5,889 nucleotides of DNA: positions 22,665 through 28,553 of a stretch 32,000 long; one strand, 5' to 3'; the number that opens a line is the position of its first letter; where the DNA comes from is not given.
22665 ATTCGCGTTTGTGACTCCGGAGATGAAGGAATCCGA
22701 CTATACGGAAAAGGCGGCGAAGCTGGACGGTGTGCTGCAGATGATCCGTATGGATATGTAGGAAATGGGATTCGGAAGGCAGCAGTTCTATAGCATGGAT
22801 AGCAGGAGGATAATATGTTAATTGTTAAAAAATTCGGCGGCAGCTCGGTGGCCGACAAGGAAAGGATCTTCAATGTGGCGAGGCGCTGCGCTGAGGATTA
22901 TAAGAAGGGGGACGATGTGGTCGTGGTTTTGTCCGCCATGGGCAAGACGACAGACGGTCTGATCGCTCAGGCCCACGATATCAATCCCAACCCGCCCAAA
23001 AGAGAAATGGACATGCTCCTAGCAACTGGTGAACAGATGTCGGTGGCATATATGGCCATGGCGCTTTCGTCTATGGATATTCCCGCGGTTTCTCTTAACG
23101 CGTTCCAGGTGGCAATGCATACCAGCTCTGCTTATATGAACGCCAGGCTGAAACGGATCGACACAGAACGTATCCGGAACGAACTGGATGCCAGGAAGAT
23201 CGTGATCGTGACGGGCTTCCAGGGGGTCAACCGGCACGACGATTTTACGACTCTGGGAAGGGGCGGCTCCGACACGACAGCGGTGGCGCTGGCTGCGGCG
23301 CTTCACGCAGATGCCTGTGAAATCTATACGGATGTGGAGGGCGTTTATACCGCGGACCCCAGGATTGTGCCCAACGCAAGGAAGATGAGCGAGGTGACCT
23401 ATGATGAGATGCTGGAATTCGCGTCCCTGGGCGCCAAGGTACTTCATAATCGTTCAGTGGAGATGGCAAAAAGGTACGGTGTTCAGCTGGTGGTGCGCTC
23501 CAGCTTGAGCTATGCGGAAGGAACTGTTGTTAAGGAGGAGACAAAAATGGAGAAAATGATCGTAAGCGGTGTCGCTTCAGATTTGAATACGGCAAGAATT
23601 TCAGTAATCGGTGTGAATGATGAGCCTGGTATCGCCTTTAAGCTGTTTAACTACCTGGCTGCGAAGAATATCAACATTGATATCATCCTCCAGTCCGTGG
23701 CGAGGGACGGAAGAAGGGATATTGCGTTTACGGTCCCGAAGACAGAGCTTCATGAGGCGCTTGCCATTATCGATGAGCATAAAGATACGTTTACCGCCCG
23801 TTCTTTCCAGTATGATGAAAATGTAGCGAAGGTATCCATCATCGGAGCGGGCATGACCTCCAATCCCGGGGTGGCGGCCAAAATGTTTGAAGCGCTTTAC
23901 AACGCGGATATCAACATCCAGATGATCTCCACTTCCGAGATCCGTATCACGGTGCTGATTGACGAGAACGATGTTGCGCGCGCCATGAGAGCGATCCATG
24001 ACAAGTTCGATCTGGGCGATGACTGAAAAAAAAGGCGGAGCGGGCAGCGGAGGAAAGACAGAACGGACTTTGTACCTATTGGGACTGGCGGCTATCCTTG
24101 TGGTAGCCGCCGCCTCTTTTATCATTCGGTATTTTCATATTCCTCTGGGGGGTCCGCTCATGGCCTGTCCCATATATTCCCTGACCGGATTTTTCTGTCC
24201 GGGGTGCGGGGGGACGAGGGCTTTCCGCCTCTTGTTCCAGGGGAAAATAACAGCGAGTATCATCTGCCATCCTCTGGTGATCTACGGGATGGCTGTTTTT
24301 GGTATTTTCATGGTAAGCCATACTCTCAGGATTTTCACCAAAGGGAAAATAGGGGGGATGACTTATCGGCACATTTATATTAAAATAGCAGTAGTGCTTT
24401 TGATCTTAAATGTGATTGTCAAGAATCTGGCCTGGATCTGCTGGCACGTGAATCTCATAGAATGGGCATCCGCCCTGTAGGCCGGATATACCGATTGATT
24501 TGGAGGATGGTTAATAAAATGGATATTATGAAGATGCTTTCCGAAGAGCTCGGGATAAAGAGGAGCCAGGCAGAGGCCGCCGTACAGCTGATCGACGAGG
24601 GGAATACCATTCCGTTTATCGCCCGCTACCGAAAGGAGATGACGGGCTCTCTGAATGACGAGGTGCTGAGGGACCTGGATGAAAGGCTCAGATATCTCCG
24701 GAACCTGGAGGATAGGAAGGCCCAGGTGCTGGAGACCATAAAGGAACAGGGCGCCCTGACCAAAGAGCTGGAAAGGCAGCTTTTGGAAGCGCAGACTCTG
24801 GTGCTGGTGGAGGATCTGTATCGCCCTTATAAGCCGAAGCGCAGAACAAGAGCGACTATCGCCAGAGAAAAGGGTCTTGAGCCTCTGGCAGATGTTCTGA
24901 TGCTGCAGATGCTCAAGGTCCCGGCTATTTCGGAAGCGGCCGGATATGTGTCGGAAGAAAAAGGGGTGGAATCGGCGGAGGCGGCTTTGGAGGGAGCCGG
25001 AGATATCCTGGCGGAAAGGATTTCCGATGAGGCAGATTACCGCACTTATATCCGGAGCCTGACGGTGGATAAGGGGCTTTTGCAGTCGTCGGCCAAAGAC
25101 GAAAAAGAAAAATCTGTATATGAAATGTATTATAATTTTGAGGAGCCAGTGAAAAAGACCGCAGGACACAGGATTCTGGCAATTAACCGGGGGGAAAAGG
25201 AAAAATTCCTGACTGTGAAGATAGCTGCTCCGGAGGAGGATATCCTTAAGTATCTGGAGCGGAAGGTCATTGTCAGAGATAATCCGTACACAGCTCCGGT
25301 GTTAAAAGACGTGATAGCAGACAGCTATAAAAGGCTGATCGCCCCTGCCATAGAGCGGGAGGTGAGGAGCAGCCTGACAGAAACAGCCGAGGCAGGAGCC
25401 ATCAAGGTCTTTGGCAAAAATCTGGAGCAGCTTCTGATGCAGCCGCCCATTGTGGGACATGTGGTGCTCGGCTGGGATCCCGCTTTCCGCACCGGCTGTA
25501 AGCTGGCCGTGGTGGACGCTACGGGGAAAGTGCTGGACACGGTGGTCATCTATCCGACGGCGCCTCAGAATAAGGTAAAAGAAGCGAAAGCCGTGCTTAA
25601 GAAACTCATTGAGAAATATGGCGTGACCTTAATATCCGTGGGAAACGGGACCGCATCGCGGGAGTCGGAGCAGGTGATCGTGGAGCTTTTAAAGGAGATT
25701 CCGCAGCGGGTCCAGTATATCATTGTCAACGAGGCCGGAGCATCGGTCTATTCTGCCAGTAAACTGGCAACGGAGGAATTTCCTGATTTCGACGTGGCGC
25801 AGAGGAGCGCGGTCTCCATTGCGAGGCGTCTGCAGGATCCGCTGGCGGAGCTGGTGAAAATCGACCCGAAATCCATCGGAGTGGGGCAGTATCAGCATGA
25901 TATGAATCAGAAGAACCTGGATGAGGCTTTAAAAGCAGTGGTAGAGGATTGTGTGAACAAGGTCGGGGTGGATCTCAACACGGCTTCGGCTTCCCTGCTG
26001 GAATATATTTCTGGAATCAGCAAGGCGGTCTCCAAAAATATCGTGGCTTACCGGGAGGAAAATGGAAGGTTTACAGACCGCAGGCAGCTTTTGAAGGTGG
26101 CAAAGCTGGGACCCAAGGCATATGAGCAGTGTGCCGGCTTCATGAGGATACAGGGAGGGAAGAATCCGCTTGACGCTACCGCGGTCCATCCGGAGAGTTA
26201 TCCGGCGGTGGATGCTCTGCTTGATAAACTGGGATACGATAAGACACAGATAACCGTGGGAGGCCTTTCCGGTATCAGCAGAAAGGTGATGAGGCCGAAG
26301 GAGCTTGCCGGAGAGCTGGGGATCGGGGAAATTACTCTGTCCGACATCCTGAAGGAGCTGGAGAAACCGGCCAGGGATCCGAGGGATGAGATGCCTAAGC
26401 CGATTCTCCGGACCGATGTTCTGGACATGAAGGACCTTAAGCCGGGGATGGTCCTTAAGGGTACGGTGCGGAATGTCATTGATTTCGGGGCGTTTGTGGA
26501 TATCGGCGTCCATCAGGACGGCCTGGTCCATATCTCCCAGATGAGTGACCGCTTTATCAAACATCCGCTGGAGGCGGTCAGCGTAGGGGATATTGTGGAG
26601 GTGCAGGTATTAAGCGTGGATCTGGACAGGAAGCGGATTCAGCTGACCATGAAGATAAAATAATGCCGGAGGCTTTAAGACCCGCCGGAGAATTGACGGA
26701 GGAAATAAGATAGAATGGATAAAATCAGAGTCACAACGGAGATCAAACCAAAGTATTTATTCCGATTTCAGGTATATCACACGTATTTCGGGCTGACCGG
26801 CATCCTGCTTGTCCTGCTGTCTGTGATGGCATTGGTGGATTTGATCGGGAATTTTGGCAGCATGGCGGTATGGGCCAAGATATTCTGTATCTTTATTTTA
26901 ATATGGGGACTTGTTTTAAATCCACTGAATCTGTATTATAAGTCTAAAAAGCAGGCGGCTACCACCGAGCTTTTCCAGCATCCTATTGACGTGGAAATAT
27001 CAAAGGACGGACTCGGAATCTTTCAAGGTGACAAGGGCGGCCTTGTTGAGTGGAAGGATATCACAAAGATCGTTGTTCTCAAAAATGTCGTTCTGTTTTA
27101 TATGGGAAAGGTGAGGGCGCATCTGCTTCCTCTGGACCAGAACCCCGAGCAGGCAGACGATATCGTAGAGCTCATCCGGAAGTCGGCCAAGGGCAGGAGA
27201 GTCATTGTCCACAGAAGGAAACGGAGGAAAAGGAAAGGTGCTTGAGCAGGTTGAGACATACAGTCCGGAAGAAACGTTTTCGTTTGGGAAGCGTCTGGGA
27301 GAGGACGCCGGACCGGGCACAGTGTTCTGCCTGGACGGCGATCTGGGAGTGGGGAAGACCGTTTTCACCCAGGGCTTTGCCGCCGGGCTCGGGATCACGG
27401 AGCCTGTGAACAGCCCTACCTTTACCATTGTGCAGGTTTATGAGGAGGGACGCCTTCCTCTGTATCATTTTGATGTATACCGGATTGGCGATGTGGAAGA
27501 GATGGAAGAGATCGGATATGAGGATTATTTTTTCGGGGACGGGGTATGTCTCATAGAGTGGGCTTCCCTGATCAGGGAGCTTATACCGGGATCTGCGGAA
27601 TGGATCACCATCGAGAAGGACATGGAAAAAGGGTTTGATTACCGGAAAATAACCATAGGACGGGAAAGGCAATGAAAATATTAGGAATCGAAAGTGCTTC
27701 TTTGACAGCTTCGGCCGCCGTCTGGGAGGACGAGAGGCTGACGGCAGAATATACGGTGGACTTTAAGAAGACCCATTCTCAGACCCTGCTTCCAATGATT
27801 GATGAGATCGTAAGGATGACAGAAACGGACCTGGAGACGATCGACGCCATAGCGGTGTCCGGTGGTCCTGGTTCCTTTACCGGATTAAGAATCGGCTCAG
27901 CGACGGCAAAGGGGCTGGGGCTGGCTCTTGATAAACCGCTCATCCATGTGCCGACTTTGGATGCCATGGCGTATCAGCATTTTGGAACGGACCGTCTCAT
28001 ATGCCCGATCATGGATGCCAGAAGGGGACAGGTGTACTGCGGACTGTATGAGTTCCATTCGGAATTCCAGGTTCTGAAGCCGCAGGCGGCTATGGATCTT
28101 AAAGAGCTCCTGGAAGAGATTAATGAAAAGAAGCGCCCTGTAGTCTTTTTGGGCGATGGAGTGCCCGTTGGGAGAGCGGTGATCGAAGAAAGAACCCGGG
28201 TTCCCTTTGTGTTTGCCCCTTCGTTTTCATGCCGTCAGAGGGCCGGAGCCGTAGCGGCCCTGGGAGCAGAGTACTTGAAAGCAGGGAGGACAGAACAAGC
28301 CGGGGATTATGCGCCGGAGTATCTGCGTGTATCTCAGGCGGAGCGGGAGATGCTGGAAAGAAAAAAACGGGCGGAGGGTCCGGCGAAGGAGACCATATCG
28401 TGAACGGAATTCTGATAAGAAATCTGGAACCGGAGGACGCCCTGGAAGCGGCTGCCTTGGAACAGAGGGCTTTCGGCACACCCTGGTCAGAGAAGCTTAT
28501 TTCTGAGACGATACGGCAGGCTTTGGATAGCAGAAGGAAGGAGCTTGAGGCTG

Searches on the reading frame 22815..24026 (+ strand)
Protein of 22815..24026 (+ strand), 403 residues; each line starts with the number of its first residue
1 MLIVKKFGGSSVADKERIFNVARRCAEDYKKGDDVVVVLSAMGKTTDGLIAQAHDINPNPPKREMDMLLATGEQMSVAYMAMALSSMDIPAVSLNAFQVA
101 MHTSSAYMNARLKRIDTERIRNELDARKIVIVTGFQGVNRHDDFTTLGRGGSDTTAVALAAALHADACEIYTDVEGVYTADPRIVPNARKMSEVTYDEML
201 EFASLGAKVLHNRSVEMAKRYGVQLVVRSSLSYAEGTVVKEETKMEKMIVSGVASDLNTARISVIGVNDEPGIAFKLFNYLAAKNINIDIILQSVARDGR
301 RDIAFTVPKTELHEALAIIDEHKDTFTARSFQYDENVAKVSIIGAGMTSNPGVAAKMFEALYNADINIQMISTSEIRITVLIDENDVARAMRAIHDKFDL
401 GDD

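Call 28: search_protein_families(library=pfam, proteins=[window:22815-24026:+])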
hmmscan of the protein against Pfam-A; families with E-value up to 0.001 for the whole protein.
window:22815-24026:+ (403 aa): 4 families
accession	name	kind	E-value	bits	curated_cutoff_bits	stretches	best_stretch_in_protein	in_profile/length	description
PF00696.33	AA_kinase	-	4.3e-59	200.5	24.9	1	1-229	1-234/234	Amino acid kinase family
PF22468.2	ACT_9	-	3.3e-38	129.7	27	2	340-398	1-61/61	ACT domain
PF13840.12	ACT_7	-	1.7e-23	82.6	27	1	334-396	3-65/65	ACT domain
PF01842.31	ACT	-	7.5e-17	61.2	27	2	265-324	5-63/66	ACT domain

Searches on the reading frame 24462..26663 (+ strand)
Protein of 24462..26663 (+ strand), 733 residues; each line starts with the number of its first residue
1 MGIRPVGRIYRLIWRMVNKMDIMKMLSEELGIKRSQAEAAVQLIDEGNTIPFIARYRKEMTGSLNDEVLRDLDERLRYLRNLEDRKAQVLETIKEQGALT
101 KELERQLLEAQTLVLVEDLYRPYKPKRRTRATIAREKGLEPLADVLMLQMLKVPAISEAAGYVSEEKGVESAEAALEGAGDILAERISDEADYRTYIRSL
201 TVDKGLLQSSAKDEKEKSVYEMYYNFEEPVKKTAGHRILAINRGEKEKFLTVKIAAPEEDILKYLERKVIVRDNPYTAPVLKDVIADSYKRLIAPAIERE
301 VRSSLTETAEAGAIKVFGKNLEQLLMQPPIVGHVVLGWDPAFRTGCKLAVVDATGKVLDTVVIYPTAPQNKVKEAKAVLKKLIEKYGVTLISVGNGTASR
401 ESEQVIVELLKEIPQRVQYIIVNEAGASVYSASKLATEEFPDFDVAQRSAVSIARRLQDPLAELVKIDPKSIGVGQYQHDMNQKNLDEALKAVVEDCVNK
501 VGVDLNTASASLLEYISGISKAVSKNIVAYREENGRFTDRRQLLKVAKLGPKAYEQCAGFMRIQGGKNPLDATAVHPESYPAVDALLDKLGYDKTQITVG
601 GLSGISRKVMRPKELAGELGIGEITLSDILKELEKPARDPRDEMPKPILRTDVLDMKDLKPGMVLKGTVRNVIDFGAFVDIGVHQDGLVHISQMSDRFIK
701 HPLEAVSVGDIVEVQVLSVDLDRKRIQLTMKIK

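Call 28: search_protein_families(library=pfam, proteins=[window:24462-26663:+])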
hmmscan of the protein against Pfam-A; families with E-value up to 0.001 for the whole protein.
window:24462-26663:+ (733 aa): 9 families
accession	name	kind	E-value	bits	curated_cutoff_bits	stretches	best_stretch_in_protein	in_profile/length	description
PF16921.10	Tex_YqgF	-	1.5e-57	193.9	27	1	334-458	2-126/126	Tex protein YqgF-like domain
PF09371.15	Tex_N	-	3.4e-31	107.2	32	1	20-94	1-75/75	Tex-like protein N-terminal domain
PF22706.1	Tex_central_region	-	8.7e-31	107.7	27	1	157-317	8-178/178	Tex central region-like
PF12836.13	HHH_3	-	8.9e-30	103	27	1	498-562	1-65/65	Helix-hairpin-helix motif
PF00575.29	S1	-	7.1e-20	71.6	22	1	660-731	3-74/74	S1 RNA binding domain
PF17674.7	HHH_9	-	7.3e-20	72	23.1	1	568-641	1-70/70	HHH domain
PF14635.12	HHH_7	-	2.8e-11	44.1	27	1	471-563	5-103/104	Helix-hairpin-helix motif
PF14639.11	YqgF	-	1.2e-09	38.5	35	1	349-465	24-147/150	Holliday-junction resolvase-like of SPT6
PF23459.1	S1_RRP5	-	6.7e-09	36.6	27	1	659-726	1-68/72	RRP5 S1 domain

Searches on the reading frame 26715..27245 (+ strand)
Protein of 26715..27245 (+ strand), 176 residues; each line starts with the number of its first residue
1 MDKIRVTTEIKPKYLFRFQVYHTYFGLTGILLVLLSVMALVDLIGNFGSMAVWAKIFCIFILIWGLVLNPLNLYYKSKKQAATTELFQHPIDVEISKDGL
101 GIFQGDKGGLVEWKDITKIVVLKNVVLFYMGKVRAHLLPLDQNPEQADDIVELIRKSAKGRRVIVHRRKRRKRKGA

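Call 28: search_protein_families(library=pfam, proteins=[window:26715-27245:+])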
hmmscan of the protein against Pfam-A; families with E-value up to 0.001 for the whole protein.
window:26715-27245:+ (176 aa): 1 family
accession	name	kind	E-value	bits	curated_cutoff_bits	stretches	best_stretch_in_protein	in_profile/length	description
PF14317.12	YcxB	-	1e-07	32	23.3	1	95-154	1-61/61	YcxB-like protein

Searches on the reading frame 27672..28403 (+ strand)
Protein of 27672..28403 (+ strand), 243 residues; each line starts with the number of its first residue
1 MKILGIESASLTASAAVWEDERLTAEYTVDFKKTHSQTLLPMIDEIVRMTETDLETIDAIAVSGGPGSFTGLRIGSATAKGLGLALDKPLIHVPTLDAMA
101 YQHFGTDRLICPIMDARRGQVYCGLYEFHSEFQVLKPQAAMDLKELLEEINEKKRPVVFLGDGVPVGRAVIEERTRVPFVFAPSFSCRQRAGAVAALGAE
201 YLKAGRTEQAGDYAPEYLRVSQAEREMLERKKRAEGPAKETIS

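Call 28: search_protein_families(library=pfam, proteins=[window:27672-28403:+])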
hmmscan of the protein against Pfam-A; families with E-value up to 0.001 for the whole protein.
window:27672-28403:+ (243 aa): 1 family
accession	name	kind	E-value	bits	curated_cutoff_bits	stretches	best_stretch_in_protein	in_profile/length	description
PF00814.31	TsaD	-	8.1e-31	108.1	24.8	1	32-225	26-262/264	tRNA N6-adenosine threonylcarbamoyltransferase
